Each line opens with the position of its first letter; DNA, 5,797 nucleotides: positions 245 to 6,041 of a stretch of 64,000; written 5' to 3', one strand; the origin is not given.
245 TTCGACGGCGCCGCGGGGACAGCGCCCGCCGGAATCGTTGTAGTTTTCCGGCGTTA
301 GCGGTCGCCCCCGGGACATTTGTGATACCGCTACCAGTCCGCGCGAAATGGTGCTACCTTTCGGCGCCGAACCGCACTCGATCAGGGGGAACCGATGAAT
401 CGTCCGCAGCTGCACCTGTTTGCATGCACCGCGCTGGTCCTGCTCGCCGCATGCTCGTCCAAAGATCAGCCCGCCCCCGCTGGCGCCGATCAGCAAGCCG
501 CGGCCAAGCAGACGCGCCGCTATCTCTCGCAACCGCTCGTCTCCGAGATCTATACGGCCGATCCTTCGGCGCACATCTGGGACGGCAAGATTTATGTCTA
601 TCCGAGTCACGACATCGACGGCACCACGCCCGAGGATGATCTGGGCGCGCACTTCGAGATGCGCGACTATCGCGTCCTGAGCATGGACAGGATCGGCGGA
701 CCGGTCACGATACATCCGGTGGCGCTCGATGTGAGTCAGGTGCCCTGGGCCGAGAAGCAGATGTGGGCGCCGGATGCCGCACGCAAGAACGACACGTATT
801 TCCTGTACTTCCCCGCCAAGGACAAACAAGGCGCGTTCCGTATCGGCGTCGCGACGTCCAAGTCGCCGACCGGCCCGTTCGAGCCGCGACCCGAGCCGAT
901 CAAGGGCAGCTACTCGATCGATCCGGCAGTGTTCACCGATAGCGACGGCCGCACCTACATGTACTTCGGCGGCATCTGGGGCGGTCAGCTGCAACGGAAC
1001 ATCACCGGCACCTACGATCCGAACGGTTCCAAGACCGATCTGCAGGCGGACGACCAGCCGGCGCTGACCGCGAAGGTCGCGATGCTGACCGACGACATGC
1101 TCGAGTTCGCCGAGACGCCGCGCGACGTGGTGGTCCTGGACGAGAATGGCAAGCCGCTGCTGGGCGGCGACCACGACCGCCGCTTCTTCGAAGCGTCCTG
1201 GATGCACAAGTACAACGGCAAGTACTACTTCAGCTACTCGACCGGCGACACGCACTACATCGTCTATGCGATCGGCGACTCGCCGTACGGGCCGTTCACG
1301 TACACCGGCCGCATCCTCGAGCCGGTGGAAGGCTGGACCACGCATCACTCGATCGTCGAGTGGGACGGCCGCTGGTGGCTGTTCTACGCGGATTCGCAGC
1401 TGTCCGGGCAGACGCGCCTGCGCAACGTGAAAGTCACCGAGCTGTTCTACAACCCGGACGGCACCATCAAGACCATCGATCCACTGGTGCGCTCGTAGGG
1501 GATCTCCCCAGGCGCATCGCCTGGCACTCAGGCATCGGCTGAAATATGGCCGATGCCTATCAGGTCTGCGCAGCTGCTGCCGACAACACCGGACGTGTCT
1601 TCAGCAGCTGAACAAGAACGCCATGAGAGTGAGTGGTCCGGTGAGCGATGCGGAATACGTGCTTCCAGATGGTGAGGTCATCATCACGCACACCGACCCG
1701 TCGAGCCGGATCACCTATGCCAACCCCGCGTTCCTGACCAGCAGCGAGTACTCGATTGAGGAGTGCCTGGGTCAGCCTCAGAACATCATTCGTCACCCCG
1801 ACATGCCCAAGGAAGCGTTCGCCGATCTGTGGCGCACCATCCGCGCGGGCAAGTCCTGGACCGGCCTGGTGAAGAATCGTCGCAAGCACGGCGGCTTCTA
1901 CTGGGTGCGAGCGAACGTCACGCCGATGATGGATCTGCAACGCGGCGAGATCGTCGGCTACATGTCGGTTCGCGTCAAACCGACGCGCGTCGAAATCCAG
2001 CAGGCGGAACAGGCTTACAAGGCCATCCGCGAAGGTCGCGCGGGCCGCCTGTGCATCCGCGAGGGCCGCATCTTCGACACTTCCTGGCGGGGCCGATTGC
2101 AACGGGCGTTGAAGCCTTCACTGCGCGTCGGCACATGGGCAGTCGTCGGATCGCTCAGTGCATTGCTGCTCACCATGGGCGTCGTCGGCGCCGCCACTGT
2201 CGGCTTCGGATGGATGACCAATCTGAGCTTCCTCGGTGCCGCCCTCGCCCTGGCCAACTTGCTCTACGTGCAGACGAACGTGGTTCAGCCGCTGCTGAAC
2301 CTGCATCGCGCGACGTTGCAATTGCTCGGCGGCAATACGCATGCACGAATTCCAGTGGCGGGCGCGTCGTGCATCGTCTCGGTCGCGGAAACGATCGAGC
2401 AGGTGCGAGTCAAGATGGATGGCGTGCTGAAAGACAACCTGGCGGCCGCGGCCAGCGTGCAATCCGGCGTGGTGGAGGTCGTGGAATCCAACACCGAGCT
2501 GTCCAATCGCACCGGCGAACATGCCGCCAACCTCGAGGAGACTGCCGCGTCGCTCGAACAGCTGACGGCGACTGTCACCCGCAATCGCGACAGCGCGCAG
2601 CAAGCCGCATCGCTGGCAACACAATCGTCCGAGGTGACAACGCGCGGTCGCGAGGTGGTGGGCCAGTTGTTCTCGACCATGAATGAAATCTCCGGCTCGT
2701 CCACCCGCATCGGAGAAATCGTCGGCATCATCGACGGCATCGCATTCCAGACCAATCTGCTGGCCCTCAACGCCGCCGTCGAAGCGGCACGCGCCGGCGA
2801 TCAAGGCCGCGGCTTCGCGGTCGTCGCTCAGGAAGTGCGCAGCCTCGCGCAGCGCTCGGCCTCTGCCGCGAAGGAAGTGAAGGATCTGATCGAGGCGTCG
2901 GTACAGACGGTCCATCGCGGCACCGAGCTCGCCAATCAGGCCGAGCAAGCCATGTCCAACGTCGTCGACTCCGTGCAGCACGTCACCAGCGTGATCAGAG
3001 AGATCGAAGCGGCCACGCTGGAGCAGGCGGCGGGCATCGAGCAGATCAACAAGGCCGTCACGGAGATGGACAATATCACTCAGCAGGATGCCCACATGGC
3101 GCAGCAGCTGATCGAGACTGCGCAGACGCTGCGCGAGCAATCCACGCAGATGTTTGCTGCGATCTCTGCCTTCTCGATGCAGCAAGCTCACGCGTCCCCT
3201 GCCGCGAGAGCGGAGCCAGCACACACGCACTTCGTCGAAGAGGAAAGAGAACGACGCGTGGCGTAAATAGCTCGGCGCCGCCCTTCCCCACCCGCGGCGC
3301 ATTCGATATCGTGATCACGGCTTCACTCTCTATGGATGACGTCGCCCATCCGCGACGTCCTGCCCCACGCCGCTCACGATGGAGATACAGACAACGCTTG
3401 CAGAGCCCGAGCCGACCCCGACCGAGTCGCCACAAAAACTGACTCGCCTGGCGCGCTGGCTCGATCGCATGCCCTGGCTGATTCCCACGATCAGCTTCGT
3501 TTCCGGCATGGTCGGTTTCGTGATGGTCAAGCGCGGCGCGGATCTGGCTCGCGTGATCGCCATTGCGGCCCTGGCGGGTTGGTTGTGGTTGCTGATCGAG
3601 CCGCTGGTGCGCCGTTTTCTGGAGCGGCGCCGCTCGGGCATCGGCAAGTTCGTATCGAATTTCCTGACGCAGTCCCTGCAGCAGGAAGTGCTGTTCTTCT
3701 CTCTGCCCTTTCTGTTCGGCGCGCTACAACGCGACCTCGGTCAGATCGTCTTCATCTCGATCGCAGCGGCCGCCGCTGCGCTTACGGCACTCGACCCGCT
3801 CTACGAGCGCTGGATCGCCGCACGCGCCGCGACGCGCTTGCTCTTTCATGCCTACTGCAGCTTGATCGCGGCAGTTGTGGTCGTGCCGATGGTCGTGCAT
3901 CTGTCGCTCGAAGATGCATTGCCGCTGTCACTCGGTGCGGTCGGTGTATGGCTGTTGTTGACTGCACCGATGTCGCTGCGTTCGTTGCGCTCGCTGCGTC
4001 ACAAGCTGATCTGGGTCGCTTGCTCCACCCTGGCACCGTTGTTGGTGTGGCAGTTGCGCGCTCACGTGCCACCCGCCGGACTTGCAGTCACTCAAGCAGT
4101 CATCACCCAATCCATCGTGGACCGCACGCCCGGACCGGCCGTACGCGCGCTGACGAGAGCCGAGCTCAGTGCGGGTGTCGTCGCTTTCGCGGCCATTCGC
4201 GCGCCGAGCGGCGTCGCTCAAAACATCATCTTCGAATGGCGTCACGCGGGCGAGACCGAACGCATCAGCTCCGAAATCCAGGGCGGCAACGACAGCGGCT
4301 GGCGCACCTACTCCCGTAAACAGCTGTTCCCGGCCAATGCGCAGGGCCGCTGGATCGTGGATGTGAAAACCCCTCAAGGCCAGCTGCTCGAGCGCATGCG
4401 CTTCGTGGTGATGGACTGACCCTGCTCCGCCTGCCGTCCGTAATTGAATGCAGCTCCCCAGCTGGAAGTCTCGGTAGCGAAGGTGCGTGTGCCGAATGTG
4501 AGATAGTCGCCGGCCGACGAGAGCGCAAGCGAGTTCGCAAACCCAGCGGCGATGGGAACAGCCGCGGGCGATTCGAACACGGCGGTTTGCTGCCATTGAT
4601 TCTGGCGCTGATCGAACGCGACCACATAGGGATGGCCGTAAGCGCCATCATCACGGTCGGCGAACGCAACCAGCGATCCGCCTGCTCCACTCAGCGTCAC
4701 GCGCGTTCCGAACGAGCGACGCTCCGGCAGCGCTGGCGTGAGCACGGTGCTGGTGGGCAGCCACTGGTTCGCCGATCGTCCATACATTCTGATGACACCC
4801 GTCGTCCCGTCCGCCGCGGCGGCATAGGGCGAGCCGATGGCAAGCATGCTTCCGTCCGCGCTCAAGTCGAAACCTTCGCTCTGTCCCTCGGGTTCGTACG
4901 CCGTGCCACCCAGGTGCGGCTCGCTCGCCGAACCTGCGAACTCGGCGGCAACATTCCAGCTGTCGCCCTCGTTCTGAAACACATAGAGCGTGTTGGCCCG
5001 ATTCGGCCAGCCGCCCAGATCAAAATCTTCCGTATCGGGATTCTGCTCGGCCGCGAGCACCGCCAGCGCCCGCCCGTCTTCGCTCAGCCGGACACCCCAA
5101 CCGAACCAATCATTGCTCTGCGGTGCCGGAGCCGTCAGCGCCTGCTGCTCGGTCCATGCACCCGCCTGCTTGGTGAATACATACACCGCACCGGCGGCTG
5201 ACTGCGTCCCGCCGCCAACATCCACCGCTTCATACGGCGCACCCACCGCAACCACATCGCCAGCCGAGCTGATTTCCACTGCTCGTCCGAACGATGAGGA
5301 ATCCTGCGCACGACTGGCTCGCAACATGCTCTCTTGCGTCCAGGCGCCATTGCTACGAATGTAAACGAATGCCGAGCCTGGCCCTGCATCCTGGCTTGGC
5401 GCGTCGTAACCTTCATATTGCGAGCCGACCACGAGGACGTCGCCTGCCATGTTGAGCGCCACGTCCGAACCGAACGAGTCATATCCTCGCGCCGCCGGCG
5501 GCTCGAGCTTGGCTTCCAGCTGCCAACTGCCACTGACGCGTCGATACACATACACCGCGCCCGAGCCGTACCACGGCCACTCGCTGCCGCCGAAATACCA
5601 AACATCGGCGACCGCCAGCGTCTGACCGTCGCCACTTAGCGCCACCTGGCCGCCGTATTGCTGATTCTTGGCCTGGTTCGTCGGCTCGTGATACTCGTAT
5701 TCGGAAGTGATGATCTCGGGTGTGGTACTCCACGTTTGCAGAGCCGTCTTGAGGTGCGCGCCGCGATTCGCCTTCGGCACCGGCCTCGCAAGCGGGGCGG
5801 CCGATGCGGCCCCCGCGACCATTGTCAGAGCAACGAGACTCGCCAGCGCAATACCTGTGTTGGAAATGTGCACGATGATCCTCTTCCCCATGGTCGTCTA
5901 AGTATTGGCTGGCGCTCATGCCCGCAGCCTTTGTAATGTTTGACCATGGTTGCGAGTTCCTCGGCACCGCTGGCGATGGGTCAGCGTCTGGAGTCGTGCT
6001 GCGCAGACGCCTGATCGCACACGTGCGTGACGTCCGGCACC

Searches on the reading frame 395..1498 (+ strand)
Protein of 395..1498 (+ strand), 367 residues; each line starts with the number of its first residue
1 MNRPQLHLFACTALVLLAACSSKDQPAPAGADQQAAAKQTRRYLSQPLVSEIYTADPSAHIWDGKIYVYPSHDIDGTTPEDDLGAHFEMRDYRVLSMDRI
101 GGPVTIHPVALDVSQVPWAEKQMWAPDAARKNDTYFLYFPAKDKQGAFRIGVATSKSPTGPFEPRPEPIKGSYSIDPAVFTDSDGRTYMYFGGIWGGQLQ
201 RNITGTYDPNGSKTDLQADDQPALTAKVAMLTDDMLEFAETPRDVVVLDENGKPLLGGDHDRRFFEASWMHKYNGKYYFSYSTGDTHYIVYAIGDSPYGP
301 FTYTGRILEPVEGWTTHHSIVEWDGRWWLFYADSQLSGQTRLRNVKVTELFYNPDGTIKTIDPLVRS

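Call 40: search_protein_families(library=pfam, proteins=[window:395-1498:+], max_evalue=0.00001)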
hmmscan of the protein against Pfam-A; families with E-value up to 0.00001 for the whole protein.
window:395-1498:+ (367 aa): 1 family
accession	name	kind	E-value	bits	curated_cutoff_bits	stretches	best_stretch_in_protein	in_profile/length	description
PF04616.20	Glyco_hydro_43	-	7.2e-27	94.9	32.2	1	105-358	48-288/288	Glycosyl hydrolases family 43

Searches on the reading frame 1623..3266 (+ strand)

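Call 40: search_protein_families(library=pfam, proteins=[window:1623-3266:+], max_evalue=0.00001)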
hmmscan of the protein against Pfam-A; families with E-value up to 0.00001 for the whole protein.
window:1623-3266:+ (547 aa): 4 families
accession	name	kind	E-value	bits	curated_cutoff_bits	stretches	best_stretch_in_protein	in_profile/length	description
PF00015.26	MCPsignal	-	3.1e-50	170.8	34.6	1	330-486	2-172/172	Methyl-accepting chemotaxis protein (MCP) signalling domain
PF08447.18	PAS_3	-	7.4e-11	42.6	25.6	1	31-114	2-86/89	PAS fold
PF13426.13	PAS_9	-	1.8e-10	41.4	27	1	20-113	4-94/103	PAS domain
PF00989.32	PAS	-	5.2e-10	39.8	22.6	1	24-106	17-100/113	PAS fold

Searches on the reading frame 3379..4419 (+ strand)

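Call 40: search_protein_families(library=pfam, proteins=[window:3379-4419:+], max_evalue=0.00001)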
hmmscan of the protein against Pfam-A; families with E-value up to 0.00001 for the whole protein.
window:3379-4419:+ (346 aa): 2 families
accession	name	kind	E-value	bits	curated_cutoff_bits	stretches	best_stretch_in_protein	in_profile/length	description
PF19346.4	DUF5924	-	2.6e-58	197.7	27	1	19-265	6-254/259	Family of unknown function (DUF5924)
PF11141.13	DUF2914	-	3.4e-15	55.9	23.6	1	281-344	2-62/62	Protein of unknown function (DUF2914)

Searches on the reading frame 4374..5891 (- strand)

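Call 7: search_protein_families(library=pfam, proteins=[window:4374-5891:-])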
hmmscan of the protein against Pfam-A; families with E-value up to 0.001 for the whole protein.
window:4374-5891:- (505 aa): 1 family
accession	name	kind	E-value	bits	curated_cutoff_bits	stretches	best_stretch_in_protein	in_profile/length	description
PF14312.12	FG-GAP_2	-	1.1e-20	74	23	3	123-177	1-49/49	FG-GAP repeat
